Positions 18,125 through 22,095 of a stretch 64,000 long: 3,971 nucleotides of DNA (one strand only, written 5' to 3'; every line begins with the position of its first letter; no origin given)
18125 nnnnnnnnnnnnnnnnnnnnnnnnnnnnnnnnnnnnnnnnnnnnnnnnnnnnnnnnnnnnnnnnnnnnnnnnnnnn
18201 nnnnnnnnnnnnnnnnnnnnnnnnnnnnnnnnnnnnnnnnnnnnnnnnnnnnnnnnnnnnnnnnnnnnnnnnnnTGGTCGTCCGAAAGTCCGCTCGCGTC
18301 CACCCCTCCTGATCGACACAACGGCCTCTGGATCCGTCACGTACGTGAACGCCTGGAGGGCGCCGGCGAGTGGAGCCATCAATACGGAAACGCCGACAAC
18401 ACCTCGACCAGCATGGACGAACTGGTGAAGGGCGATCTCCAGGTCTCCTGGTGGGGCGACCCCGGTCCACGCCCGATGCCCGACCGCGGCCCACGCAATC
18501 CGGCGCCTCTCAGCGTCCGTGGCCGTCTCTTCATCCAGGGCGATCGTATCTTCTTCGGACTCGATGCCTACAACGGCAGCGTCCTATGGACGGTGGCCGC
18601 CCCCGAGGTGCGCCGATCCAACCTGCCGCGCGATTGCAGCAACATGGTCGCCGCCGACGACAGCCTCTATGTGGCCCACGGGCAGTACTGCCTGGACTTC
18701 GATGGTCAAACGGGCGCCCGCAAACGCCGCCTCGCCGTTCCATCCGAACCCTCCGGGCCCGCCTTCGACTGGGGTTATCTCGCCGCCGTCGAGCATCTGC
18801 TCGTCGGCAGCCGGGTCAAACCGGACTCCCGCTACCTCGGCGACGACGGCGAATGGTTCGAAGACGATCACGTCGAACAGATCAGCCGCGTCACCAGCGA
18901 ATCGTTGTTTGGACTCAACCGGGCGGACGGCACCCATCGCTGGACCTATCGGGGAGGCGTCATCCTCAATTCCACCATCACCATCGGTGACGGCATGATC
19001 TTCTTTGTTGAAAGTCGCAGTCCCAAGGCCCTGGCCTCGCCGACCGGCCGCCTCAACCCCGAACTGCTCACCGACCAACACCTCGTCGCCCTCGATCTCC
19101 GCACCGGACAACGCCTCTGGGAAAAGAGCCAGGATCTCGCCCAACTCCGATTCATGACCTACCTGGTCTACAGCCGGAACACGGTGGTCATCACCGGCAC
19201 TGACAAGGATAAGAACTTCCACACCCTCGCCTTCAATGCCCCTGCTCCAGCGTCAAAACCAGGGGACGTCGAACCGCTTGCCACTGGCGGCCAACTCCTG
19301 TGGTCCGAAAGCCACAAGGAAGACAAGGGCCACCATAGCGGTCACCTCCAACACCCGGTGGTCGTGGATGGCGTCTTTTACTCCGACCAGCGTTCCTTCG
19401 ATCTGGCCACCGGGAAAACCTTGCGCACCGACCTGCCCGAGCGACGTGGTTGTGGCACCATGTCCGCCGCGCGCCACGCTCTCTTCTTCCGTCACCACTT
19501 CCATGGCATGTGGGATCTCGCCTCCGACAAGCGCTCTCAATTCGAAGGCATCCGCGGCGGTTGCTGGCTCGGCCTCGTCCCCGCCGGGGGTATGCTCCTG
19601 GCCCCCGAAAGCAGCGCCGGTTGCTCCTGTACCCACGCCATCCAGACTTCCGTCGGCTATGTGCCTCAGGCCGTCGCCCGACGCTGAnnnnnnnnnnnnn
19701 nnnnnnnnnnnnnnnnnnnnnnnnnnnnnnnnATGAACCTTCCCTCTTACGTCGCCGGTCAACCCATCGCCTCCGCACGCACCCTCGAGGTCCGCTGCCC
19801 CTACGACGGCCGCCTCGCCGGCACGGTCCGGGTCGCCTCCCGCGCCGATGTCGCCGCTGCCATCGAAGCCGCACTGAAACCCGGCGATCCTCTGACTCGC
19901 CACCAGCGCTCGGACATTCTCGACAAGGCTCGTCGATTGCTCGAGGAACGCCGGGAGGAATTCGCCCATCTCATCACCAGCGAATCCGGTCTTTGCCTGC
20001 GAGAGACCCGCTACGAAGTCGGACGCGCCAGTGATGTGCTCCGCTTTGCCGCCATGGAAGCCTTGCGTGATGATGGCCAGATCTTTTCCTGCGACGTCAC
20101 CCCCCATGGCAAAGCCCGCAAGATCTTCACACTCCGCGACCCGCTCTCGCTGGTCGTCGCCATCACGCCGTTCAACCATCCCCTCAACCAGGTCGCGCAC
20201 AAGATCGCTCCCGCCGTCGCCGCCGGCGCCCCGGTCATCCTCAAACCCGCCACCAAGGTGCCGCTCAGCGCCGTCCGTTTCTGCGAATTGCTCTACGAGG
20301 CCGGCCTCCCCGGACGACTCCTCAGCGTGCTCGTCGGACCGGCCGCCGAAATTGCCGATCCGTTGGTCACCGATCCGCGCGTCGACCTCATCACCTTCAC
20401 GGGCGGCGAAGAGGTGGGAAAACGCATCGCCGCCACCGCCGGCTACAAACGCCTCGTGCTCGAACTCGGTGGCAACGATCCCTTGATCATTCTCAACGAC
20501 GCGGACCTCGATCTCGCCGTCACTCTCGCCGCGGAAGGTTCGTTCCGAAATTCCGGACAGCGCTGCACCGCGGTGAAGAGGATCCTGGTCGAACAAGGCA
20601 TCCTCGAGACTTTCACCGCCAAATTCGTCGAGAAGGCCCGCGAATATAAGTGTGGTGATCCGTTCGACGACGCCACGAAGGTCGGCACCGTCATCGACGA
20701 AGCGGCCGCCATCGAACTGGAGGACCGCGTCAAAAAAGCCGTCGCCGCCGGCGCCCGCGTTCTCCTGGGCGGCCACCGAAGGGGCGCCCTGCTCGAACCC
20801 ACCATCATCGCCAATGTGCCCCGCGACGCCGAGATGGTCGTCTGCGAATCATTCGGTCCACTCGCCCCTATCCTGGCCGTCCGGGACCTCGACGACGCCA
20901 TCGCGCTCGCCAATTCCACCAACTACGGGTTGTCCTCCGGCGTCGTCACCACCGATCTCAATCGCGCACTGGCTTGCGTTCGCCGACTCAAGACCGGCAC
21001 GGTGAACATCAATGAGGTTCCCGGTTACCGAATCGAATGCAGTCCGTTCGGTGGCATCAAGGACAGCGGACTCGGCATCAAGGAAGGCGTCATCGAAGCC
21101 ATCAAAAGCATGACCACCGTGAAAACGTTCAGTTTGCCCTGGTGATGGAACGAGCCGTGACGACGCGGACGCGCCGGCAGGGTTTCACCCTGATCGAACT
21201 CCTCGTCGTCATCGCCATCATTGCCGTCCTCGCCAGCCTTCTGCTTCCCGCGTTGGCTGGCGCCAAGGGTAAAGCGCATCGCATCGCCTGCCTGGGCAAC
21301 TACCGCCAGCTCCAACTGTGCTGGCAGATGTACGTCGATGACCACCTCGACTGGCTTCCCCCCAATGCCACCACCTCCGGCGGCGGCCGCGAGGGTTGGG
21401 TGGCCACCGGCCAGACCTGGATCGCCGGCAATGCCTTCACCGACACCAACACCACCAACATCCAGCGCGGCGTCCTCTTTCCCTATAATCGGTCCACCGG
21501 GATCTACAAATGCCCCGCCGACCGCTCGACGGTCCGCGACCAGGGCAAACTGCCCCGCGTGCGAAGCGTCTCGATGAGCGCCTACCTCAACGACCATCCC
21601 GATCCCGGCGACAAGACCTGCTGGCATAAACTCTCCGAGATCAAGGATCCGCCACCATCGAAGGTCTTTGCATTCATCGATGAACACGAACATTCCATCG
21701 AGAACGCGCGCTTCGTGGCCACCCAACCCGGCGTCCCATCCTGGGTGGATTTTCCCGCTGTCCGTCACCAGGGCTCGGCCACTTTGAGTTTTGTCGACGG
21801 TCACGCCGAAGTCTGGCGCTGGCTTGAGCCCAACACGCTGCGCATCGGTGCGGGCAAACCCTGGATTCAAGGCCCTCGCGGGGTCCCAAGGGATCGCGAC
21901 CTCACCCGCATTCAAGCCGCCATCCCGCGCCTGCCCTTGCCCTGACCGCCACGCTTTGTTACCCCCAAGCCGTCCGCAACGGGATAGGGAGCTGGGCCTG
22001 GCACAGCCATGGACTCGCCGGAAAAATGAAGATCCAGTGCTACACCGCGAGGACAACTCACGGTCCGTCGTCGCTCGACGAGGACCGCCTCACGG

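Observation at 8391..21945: Eleven translationally coupled genes of unknown collective function wedged inside a split phosphonate-catabolism locus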

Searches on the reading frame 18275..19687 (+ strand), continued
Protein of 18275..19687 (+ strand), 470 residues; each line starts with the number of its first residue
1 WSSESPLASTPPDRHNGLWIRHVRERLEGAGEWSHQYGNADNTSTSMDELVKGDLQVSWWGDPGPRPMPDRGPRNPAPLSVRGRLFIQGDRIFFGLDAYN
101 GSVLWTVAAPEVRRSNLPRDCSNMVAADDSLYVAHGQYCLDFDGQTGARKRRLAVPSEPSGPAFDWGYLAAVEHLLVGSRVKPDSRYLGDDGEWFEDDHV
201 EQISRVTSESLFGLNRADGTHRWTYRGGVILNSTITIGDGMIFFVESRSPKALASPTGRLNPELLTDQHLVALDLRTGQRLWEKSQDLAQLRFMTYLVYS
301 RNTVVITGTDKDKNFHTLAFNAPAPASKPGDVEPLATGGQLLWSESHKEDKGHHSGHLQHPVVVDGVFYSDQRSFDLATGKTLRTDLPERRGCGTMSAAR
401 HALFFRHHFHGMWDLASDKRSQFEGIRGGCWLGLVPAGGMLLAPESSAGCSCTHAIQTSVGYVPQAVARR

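Call 97: find_encoding_contigs(protein=P0428, flank=10000, max_places=1)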
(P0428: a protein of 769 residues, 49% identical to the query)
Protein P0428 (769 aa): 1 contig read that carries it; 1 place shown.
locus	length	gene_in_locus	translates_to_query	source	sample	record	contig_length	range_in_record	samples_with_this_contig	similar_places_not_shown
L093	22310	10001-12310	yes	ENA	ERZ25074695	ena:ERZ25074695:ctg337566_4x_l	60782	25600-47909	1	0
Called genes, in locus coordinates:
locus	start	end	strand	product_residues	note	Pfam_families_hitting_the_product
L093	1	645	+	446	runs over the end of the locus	PF08245:Mur_ligase_M, PF02875:Mur_ligase_C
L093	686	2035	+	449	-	PF01098:FTSW_RODA_SPOVE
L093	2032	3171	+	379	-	PF03033:Glyco_transf_28, PF13439:Glyco_transf_4 (weak), PF13579:Glyco_trans_4_4 (weak), PF04101:Glyco_tran_28_C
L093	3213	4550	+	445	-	PF01225:Mur_ligase, PF08245:Mur_ligase_M, PF02875:Mur_ligase_C (weak)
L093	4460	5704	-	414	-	PF01011:PQQ (faint), PF13360:PQQ_2, PF13570:Beta-prop_ACSF4 (weak)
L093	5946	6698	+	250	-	PF00121:TIM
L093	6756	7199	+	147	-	PF03840:SecG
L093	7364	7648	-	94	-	-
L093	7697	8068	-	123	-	-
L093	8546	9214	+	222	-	-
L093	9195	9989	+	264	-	PF13360:PQQ_2, PF13570:Beta-prop_ACSF4 (faint)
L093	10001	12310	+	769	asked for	PF01011:PQQ (faint), PF25293:Beta-prop_EMC1_N (faint), PF13649:Methyltransf_25 (weak), PF13360:PQQ_2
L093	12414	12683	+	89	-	PF02597:ThiS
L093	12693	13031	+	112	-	PF00899:ThiF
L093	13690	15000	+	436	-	PF01408:GFO_IDH_MocA, PF22725:GFO_IDH_MocA_C3 (weak), PF19051:GFO_IDH_MocA_C2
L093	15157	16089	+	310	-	PF01261:AP_endonuc_2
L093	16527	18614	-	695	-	PF13385:Laminin_G_3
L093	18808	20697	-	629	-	PF05192:MutS_III (weak), PF00488:MutS_V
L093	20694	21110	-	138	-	-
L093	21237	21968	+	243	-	PF00535:Glycos_transf_2, PF10111:Glyco_tranf_2_2 (weak), PF13632:Glyco_trans_2_3 (weak)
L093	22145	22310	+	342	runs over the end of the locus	PF00202:Aminotran_3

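Call 98: find_encoding_contigs(protein=P0494, flank=10000, max_places=1)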
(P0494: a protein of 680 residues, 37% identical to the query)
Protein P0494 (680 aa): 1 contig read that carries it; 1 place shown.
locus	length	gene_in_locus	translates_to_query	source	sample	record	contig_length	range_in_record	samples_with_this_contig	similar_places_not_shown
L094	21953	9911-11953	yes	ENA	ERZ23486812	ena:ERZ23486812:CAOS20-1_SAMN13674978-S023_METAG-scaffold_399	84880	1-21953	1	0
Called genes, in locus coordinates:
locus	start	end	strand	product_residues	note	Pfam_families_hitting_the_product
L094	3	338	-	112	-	?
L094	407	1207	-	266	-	-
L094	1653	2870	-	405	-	PF00144:Beta-lactamase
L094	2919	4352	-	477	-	PF07394:DUF1501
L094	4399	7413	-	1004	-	PF07635:PSCyt1, PF07583:PSCyt2, PF07587:PSD1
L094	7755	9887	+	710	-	-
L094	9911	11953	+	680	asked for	PF13360:PQQ_2 (faint)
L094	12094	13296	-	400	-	PF13480:Acetyltransf_6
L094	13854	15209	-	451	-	PF01408:GFO_IDH_MocA, PF19051:GFO_IDH_MocA_C2, PF22725:GFO_IDH_MocA_C3 (faint)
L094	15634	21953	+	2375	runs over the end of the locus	-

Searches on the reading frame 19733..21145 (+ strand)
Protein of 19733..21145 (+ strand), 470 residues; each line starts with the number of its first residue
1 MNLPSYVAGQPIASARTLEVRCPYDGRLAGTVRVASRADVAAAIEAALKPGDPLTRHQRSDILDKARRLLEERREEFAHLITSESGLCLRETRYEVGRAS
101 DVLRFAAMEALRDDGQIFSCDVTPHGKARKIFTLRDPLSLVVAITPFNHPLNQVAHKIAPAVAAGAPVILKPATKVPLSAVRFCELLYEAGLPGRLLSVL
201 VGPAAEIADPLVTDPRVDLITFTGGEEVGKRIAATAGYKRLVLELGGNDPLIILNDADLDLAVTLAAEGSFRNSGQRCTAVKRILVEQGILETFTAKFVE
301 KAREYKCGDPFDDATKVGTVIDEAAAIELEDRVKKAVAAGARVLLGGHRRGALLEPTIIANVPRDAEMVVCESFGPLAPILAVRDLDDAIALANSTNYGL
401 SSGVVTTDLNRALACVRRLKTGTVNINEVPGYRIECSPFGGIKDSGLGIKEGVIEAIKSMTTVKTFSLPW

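Call 5: search_protein_families(library=pfam, proteins=[window:19733-21145:+], max_evalue=0.01)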
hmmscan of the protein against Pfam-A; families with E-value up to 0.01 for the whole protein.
window:19733-21145:+ (470 aa): 1 family
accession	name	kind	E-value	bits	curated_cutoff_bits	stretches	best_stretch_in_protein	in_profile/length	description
PF00171.27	Aldedh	-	3.1e-143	478.1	23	1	15-465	6-460/461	Aldehyde dehydrogenase family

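Call 7: search_protein_families(library=ncbifam, proteins=[window:19733-21145:+], max_evalue=0.001)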
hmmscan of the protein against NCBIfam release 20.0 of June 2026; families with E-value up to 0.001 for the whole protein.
window:19733-21145:+ (470 aa): 44 families (the best 25 are shown)
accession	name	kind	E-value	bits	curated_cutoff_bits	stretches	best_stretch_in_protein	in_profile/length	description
TIGR03250.1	PhnAcAld_DH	equivalog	3.3e-201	669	635.65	1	7-470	8-472/472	phosphonoacetaldehyde dehydrogenase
NF040648.1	lactal_redase_Meth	equivalog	2.5e-132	442.2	650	1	8-466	4-460/463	lactaldehyde dehydrogenase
NF047626.1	SulfactDhSafD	equivalog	8.8e-118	394.2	700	1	18-466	3-452/454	sulfoacetaldehyde dehydrogenase SafD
NF040869.1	G3PDH_Arch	equivalog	3.7e-98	329.4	780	1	4-465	21-488/502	NADP-dependent glyceraldehyde-3-phosphate dehydrogenase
TIGR01780.1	SSADH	subfamily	3.9e-98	329.3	646.35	1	23-464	4-448/448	succinate-semialdehyde dehydrogenase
TIGR01804.1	BADH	equivalog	4e-98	328.9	668.6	1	14-463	11-466/467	betaine-aldehyde dehydrogenase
NF006916.0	PRK09407.1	equivalog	3.6e-92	309.7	521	1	13-465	31-489/526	succinic semialdehyde dehydrogenase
NF009725.0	PRK13252.1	equivalog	1.2e-90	304.3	593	1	5-466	9-477/488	betaine-aldehyde dehydrogenase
NF042993.1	AlphKGSA_gudD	equivalog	4.4e-89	299.4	770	1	27-466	31-478/481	alpha-ketoglutaric semialdehyde dehydrogenase GucD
NF006915.0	PRK09406.1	equivalog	5.7e-87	292.5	730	1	25-465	10-453/457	NADP-dependent succinic semialdehyde dehydrogenase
NF010000.0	PRK13473.1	subfamily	8.6e-87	291.7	615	1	14-464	15-468/475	aminobutyraldehyde dehydrogenase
NF008415.0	PRK11241.1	equivalog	1e-86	291.5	828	1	14-464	24-476/482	NADP-dependent succinate-semialdehyde dehydrogenase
TIGR02299.1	HpaE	equivalog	1.5e-82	277.8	638.35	1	6-452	4-461/488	5-carboxymethyl-2-hydroxymuconate semialdehyde dehydrogenase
NF052305.1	DioxValDhHalo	equivalog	8.5e-82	275.6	750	1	6-446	8-458/483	2,5-dioxovalerate dehydrogenase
NF045735.1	PaDhStyDPseudo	equivalog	2.6e-79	267.1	850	1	13-466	15-479/483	phenylacetaldehyde dehydrogenase StyD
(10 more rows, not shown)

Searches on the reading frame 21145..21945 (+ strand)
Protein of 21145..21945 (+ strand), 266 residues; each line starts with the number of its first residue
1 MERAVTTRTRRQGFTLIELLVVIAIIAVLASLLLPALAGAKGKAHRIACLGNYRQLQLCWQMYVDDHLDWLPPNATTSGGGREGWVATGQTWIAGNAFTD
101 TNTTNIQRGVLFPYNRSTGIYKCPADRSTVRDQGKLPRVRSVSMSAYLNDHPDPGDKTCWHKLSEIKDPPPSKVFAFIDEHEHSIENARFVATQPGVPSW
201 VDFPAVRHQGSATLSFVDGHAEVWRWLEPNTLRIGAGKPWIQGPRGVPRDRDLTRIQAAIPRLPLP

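Call 6: search_protein_families(library=pfam, proteins=[window:21145-21945:+], max_evalue=0.01)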
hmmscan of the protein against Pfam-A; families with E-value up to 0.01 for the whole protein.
window:21145-21945:+ (266 aa): 1 family
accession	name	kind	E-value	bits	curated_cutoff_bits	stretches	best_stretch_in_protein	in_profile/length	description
PF07963.17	N_methyl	-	3.5e-09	36.3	21.2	1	9-33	2-26/27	Prokaryotic N-terminal methylation motif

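Call 8: search_protein_families(library=ncbifam, proteins=[window:21145-21945:+], max_evalue=0.001)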
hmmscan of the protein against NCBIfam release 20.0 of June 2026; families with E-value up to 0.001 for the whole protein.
window:21145-21945:+ (266 aa): 8 families
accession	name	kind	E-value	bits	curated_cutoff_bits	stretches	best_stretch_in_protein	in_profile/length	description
TIGR02532.1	IV_pilin_GFxxxE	domain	1.4e-08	34.2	16.3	1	11-34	1-24/24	prepilin-type N-terminal cleavage/methylation domain-containing protein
TIGR01710.1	typeII_sec_gspG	equivalog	1.1e-07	31.9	88.85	1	12-68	1-57/134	type II secretion system major pseudopilin GspG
NF007862.0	PRK10574.1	equivalog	3.6e-07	30.4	138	1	9-42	2-35/145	prepilin peptidase-dependent pilin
TIGR01708.2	typeII_sec_gspH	equivalog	1.1e-06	28.8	80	1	12-43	2-33/169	type II secretion system minor pseudopilin GspH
NF040999.1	pilin_ComGC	equivalog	2.7e-06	27.5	75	1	12-50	2-40/84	competence type IV pilus major pilin ComGC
NF041013.1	T4P_ComGE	equivalog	7.8e-06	25.9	49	1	12-38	4-30/83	competence type IV pilus minor pilin ComGE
NF041775.1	typeIV_PilA_Myxo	equivalog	3.2e-05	24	400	1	9-38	8-37/214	type IV pilin protein PilA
TIGR02596.1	TIGR02596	subfamily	0.00031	20.9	70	1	14-36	1-23/196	Verru_Chthon cassette protein D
